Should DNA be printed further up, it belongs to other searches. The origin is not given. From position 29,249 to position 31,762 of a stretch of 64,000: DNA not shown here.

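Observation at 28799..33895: Operonic pairing of a cytoplasmic bis-MGD-type enzyme with an orphan XDH-family large subunit lacking FeS/FAD partners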

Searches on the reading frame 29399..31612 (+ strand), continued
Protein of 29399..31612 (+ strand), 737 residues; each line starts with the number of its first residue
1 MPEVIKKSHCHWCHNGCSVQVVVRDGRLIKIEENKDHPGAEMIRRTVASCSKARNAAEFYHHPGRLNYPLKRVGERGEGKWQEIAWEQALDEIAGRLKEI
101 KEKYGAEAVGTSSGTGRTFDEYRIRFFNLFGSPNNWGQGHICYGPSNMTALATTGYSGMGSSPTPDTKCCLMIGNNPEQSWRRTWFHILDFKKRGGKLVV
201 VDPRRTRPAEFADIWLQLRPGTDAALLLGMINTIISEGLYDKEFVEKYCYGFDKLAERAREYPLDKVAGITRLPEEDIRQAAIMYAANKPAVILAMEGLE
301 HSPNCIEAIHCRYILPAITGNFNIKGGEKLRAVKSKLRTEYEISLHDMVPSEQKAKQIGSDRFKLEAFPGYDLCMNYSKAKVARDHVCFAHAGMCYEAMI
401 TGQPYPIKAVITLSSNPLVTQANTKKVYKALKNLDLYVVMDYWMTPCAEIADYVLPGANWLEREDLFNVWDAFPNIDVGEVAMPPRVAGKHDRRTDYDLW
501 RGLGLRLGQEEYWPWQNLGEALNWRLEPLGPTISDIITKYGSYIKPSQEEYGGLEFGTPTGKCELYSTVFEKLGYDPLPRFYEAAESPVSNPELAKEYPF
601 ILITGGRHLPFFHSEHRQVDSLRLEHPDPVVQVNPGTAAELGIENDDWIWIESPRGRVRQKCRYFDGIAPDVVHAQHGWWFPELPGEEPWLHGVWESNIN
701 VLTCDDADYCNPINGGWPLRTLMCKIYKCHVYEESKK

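Call 18: find_encoding_contigs(protein=P0002, flank=10000, max_places=3)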
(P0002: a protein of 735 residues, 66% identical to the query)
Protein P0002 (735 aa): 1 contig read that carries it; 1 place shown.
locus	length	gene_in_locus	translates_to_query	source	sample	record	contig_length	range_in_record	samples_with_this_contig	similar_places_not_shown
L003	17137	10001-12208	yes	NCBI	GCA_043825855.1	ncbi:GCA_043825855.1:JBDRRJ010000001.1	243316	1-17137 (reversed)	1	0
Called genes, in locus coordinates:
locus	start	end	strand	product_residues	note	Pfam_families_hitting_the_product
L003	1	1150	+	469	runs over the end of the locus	PF13230:GATase_4 (weak), PF13522:GATase_6, PF13537:GATase_7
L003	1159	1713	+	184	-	PF00156:Pribosyltran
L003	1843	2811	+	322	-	PF00478:IMPDH, PF03060:NMO, PF02581:TMP-TENI (weak)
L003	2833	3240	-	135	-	PF14539:DUF4442 (weak), PF13622:4HBT_3 (weak), PF03061:4HBT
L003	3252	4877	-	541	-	PF00890:FAD_binding_2, PF07992:Pyr_redox_2 (faint), PF02910:Succ_DH_flav_C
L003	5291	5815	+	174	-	PF00149:Metallophos (faint), PF12850:Metallophos_2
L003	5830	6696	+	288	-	PF01734:Patatin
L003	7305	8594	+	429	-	PF00501:AMP-binding (weak), PF14535:AMP-binding_C_2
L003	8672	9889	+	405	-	PF13433:Peripla_BP_5 (weak), PF13458:Peripla_BP_6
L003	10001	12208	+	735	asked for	PF04879:Molybdop_Fe4S4 (weak), PF00384:Molybdopterin, PF01568:Molydop_binding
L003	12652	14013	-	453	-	PF00890:FAD_binding_2 (weak), PF01593:Amino_oxidase, PF07992:Pyr_redox_2 (faint), PF12831:FAD_oxidored, PF13450:NAD_binding_8, PF01266:DAO (weak)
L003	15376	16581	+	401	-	PF13458:Peripla_BP_6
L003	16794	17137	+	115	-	PF04879:Molybdop_Fe4S4, PF00384:Molybdopterin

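Call 20: find_related_loci(query=A1, collection=genome_contigs, flank=10000)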
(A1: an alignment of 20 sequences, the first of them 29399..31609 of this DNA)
Query A1 (737 aa) in genome_contigs; peptide patterns used: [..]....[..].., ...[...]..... (x = any residue, [..] = any of these).
599 stretches matched a pattern (row limit reached: there are more); 599 encode a relative of the query (tblastn E <= 1e-3); the best 80 are kept; 80 distinct loci.
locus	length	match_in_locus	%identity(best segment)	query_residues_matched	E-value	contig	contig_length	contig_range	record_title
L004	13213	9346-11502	58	8-732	0e+0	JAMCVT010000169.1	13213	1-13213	MAG: Actinomycetota bacterium isolate FK_Sedi_B_Bin.80 NODE_18422_length_13213_cov_12.7199, whole genome shotgun sequenc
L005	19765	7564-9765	67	5-732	0e+0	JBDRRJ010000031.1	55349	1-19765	MAG: Pseudomonadota bacterium isolate MEGAHIT-group-2.91 k141_863340, whole genome shotgun sequence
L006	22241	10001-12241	54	1-732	0e+0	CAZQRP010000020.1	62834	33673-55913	MAG TPA_asm: uncultured Dehalococcoidales bacterium isolate binchicken_co178_251 genome assembly, contig: NODE_864_lengt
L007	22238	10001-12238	52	4-735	0e+0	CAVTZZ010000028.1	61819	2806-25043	MAG: uncultured delta proteobacterium isolate MFD04408.bin.2.108 genome assembly, contig: contig_14515, whole genome sho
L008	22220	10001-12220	52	6-732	0e+0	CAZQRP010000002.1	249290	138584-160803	MAG TPA_asm: uncultured Dehalococcoidales bacterium isolate binchicken_co178_251 genome assembly, contig: NODE_74_length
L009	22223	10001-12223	53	6-732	0e+0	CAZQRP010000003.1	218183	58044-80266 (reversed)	MAG TPA_asm: uncultured Dehalococcoidales bacterium isolate binchicken_co178_251 genome assembly, contig: NODE_94_length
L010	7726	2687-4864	52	3-734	0e+0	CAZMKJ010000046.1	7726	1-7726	MAG TPA_asm: uncultured Dehalococcoidia bacterium isolate SRP239594_co1_171 genome assembly, contig: NODE_5810_length_77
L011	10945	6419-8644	51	6-733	0e+0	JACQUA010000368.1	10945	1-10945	MAG: Chloroflexi bacterium isolate NC_groundwater_1425_Ag_S-0.65um_59_63 S_p65_S5_coassembly_k141_4964437, whole genome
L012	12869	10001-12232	50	3-732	0e+0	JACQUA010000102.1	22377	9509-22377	MAG: Chloroflexi bacterium isolate NC_groundwater_1425_Ag_S-0.65um_59_63 S_p65_S5_coassembly_k141_1292546, whole genome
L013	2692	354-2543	51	1-734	0e+0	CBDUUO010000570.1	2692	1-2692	MAG TPA_asm: uncultured bacterium isolate SRR22302367_binner23_Refined_21 genome assembly, contig: ERZ26661968.45667, wh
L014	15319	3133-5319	51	1-732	0e+0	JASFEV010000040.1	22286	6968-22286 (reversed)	MAG: Desulfobacterales bacterium isolate D0606M20metaG_Bin_156 D0606M20metaG_FD_scaffold_93_c1, whole genome shotgun seq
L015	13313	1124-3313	51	1-734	0e+0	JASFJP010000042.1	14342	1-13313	MAG: Desulfobacterales bacterium isolate D0608U02metaG_Bin_613 D0608U02metaG_FD_scaffold_80_c2, whole genome shotgun seq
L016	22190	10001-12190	51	1-734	0e+0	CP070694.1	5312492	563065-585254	MAG: Desulfobacterales bacterium isolate bin60 chromosome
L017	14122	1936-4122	50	1-732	0e+0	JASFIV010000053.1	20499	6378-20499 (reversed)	MAG: Desulfobacterales bacterium isolate D0608S20remetaG_Bin_253 D0608S20remetaG_FD_scaffold_249_c1, whole genome shotgu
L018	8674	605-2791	50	1-732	0e+0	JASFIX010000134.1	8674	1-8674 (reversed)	MAG: Desulfobacterales bacterium isolate D0608S20remetaG_Bin_272 D0608S20remetaG_FD_scaffold_2293_c1, whole genome shotg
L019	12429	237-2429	53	8-732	0e+0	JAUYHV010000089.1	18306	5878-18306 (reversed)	MAG: Dehalococcoidia bacterium isolate C24_maxbin.178 C24_k141_170974, whole genome shotgun sequence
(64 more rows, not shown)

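Call 22: find_encoding_contigs(protein=window:29399-31612:+, flank=10000, max_places=4)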
Protein window:29399-31612:+ (737 aa): no gene with exactly this product is on record in the collection.
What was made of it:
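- Tried and rejected: An exact-sequence lookup of the window's AH-like protein found no record (call 22), so the source genome could not be retrieved to search for S and F.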

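Call 39: find_encoding_contigs(protein=P0052, flank=5000, max_places=3)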
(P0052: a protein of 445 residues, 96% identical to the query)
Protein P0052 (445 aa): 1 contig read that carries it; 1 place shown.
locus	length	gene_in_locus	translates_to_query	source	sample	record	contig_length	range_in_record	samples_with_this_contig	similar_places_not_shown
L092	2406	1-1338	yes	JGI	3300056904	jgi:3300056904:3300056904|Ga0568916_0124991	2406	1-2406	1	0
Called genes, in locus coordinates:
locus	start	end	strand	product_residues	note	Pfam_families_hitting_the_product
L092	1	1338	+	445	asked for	PF00384:Molybdopterin, PF01568:Molydop_binding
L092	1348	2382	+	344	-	PF01315:Ald_Xan_dh_C, PF02738:MoCoBD_1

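Call 72: search_protein_families(library=ncbifam, proteins=[L001:2927-4342:+, L001:15102-16481:+, L001:12527-13690:+, L001:6463-7422:+, L001:7709-9841:+, L019:3495-4964:+], max_evalue=1e-8)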
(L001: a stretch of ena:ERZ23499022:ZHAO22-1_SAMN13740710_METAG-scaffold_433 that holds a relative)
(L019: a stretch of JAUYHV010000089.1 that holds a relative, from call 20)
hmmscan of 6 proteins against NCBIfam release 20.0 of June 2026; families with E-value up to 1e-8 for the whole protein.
L001:2927-4342:+ (471 aa): 7 families
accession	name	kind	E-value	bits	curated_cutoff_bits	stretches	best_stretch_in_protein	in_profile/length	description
TIGR00148.1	TIGR00148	subfamily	1.1e-82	278.1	244.85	1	5-427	1-430/438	UbiD family decarboxylase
NF041204.1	VdcC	exception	2.3e-73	247.2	650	1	3-447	2-440/467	non-oxidative hydroxyarylic acid decarboxylases subunit C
TIGR03701.1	mena_SCO4490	equivalog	7.2e-54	183.2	495.9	1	20-412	12-419/433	menaquinone biosynthesis decarboxylase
NF008175.0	PRK10922.1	equivalog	3.7e-38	131.3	788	1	3-407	7-430/497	4-hydroxy-3-polyprenylbenzoate decarboxylase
TIGR02724.1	phenyl_P_beta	equivalog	2.4e-33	115.2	468.95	1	29-417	23-421/472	phenylphosphate carboxylase subunit beta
TIGR02723.1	phenyl_P_alpha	equivalog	1e-32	113.4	564.6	1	93-421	92-427/485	phenylphosphate carboxylase subunit alpha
NF041219.1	BagN_FevL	exception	1.9e-31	109.2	1000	1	3-425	18-459/502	bagremycin/ferroverdin biosynthesis UbiD family decarboxylase BagN/FevL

L001:15102-16481:+ (459 aa): 7 families
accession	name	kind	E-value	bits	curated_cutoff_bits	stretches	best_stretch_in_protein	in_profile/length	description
NF053551.1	FlxY_rubin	equivalog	1.3e-48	165.8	520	1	18-427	3-403/424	flexirubin biosynthesis putative acyl-CoA ligase FlxY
NF041878.1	paak_haloarch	equivalog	5e-46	157.1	700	1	16-417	5-395/427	phenylacetate--CoA ligase PaaK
TIGR02155.1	PA_CoA_ligase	equivalog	4.9e-40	137.3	646.3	1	17-426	1-401/422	phenylacetate--CoA ligase PaaK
NF045666.1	DVU1553_fam_AMP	equivalog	3.7e-29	101.9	300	1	16-335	15-321/331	DVU_1553 family AMP-dependent CoA ligase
TIGR03335.1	F390_ftsA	equivalog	1.1e-23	83.7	458.7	1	11-398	1-383/445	coenzyme F390 synthetase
NF041217.1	BagE_FevW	exception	2.6e-13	49.7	800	1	81-422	55-381/424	bagremycin/ferroverdin synthetase BagE/FevW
NF009071.0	PRK12406.1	subfamily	1.4e-09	36.9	701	1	96-416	154-471/510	acyl-CoA synthetase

L001:12527-13690:+ (387 aa): 0 families

L001:6463-7422:+ (319 aa): 0 families

L001:7709-9841:+ (710 aa): 27 families (the best 25 are shown)
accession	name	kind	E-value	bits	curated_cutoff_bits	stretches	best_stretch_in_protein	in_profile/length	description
TIGR01591.1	Fdh-alpha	equivalog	1.2e-104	350.8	666.25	1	8-660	1-646/672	formate dehydrogenase subunit alpha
NF012032.0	PRK15488.1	equivalog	1e-96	324.7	694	1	4-520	42-562/759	thiosulfate reductase PhsA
TIGR02166.1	dmsA_ynfE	subfamily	1.4e-78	264.8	777.7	2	10-324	49-397/794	DMSO/selenate family reductase complex A subunit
NF047855.1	AssmNtatRedNasC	equivalog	3e-72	244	1100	2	4-320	19-338/708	assimilatory nitrate reductase catalytic subunit NasC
TIGR03479.1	DMSO_red_II_alp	subfamily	3.1e-69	234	984.75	3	40-241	101-303/913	molybdopterin-dependent oxidoreductase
NF011566.1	PRK14990.1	exception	1.2e-57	195.5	1600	1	38-682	98-795/814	dimethylsulfoxide reductase subunit A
NF041885.1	selenate_YnfE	exception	2.1e-55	188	1675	1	4-250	47-311/805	selenate/tellurate reductase subunit YnfE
NF041884.1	selenate_YnfF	exception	1.2e-53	182.2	1650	1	8-250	48-304/798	selenate/tellurate reductase subunit YnfF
TIGR01553.1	formate-DH-alph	equivalog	2.8e-47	161.1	814.2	1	5-245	44-304/1009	formate dehydrogenase-N subunit alpha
TIGR01706.1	NAPA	equivalog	1.4e-45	155.9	930.55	2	7-245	44-291/830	periplasmic nitrate reductase subunit alpha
TIGR00509.1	bisC_fam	subfamily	2.1e-44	151.9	1017.55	2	67-324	63-343/772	molybdopterin guanine dinucleotide-containing S/N-oxide reductase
NF010055.0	PRK13532.1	equivalog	4.2e-44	151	904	1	7-245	44-291/830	nitrate reductase catalytic subunit NapA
NF041323.1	Nitr_red_NasA_Halo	equivalog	1.1e-41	143.2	1000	1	13-321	3-308/673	assimilatory nitrate reductase NasA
NF041513.1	formate_DH_Act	exception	9.6e-38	129.6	1400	2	130-244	180-294/1067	formate dehydrogenase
NF041783.2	mnquin_red_QrcB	equivalog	3.5e-36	124.6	440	1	6-323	53-364/695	menaquinone reductase molybdopterin-binding-like subunit QrcB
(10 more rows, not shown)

L019:3495-4964:+ (490 aa): 7 families
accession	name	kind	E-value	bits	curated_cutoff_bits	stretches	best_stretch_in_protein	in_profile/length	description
TIGR00148.1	TIGR00148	subfamily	1.1e-80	271.5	244.85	1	6-427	1-424/438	UbiD family decarboxylase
TIGR02724.1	phenyl_P_beta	equivalog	2.5e-76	257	468.95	1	5-488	2-471/472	phenylphosphate carboxylase subunit beta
NF041204.1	VdcC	exception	8.1e-70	235.5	650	1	4-451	2-439/467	non-oxidative hydroxyarylic acid decarboxylases subunit C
TIGR03701.1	mena_SCO4490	equivalog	2e-64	217.9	495.9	1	9-417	2-417/433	menaquinone biosynthesis decarboxylase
TIGR02723.1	phenyl_P_alpha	equivalog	4.6e-60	203.6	564.6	1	3-432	7-432/485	phenylphosphate carboxylase subunit alpha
NF008175.0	PRK10922.1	equivalog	1.2e-49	169.1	788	2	106-461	125-469/497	4-hydroxy-3-polyprenylbenzoate decarboxylase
NF041219.1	BagN_FevL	exception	3e-44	151.3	1000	1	2-404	16-432/502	bagremycin/ferroverdin biosynthesis UbiD family decarboxylase BagN/FevL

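Call 84: predict_structure(alignment_id=A1)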
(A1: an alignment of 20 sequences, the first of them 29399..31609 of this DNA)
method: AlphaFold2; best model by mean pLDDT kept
length: 737 residues; sequences in the alignment: 20
mean_pLDDT: 84.1   pTM: 0.89
mean pLDDT of the five models: 84.1, 83.5, 82.9, 82.6, 76.5
residues with pLDDT >= 90: 361; 70-90: 267; 50-70: 71; < 50: 38
segments of 3 or more residues with pLDDT < 50: 608-615, 678-698, 732-737
pLDDT, mean of each block of 10 residues (from residue 1): 86 75 89 89 87 78 63 60 87 98 97 81 95 88 86 84 89 81 86 95 89 94 95 98 95 98 98 97 96 81 87 95 84 73 91 94 92 88 89 92 96 77 78 91 73 87 86 82 83 90 97 95 92 91 75 76 96 95 86 93 61 51 71 94 92 81 90 71 34 44 71 67 87 37
secondary structure, 60 per line:
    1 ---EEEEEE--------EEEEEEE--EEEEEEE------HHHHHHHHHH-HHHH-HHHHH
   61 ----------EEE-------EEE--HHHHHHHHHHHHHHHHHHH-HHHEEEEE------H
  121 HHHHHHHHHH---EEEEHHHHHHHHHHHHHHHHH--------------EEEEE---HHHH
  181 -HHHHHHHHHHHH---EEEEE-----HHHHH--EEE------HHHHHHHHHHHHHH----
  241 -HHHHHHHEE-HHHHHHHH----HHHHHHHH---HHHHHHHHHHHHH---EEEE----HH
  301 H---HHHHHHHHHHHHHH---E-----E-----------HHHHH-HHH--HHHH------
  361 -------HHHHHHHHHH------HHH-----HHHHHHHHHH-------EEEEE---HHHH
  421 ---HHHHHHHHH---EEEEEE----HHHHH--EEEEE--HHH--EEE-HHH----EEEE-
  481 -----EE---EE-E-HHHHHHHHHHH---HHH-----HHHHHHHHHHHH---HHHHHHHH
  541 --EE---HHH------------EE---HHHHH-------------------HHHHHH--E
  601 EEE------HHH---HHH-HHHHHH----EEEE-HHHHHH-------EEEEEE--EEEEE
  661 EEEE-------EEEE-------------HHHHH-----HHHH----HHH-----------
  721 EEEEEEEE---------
elements in order (helices of 4 or more, strands of 3 or more residues): E4-9 E18-24 E27-33 H40-49 H51-54 H56-60 E71-73 E81-83 H86-104 E109-113 H120-130 E134-137 H138-154 E169-173 H177-180 H182-193 E197-201 H207-211 E214-216 H223-236 H242-248 H252-259 H264-271 H275-287 E291-294 H305-318 H340-344 H351-354 H368-377 H392-401 E409-413 H417-420 H424-432 E436-441 H446-450 E453-457 E465-467 E476-479 H496-506 H518-529 H533-540 H568-572 H592-597 E600-603 H620-625 E630-633 H635-640 E648-653 E656-664 E672-675 H689-693 H699-702 E721-728

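Call 86: search_protein_representatives(protein=window:29399-31609:+)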
Query: 737 residues. Proteins with E-value up to 0.001 (for the whole library): 19656; up to 1e-10: 8859; up to 1e-30: 2194. The best 150 are listed.
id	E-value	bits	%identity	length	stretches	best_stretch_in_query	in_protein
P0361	1.9e-261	885.9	54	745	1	5-732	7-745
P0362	2.6e-235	799.5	51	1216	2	44-731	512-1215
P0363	7.0e-204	695.5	45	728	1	1-729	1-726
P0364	8.5e-201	685.3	53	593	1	164-732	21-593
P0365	2.0e-185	634.5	46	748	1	5-729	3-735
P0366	1.1e-183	628.8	43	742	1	5-729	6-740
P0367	3.3e-181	620.6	46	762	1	16-729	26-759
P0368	8.3e-180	615.9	44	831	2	199-728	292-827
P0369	4.4e-179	613.5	44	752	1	5-728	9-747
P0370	1.9e-177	608.2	44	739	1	5-729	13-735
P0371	5.3e-175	600.0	43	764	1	3-729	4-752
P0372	1.1e-174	599.0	43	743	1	9-728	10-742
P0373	2.3e-170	584.7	57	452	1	284-731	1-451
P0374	1.7e-166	571.9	43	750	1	5-728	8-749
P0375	1.2e-165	569.1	41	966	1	6-734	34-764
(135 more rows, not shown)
